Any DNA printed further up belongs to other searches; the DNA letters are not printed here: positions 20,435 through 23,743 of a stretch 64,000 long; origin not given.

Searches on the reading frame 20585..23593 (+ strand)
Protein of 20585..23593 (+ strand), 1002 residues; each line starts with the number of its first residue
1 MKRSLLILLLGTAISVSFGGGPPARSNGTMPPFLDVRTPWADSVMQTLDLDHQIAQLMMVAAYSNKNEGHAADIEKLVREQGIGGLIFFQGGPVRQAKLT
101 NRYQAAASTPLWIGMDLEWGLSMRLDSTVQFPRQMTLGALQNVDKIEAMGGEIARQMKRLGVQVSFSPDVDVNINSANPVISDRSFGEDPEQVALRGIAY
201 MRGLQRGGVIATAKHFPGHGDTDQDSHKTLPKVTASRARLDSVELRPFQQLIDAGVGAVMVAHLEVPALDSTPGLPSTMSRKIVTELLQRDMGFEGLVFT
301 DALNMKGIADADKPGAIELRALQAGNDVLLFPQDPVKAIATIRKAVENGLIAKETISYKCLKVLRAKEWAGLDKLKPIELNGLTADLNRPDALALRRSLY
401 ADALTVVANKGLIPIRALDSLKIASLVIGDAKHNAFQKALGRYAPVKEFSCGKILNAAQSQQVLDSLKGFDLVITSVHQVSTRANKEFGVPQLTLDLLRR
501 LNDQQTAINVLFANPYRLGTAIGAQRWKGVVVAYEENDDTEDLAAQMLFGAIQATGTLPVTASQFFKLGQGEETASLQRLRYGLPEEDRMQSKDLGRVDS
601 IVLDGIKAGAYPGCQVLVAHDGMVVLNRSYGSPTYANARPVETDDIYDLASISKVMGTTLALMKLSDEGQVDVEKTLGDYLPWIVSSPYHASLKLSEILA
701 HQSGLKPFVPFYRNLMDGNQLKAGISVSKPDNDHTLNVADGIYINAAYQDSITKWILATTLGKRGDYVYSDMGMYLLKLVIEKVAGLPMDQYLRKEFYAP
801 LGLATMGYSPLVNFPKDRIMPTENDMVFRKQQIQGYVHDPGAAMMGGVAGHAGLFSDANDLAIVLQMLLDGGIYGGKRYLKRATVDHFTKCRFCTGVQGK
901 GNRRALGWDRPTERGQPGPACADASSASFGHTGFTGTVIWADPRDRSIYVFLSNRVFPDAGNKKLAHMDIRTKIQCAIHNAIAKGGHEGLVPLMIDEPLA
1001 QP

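Call 69: search_protein_families(library=pfam, proteins=[window:20585-23593:+], max_evalue=0.00001)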
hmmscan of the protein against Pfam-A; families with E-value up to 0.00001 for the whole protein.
window:20585-23593:+ (1002 aa): 2 families
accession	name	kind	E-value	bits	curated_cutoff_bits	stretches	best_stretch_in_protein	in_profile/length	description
PF00933.27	Glyco_hydro_3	-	6.1e-81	272.7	27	1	50-365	2-315/316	Glycosyl hydrolase family 3 N terminal domain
PF00144.29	Beta-lactamase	-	6e-43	147.7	27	1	600-962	3-317/329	Beta-lactamase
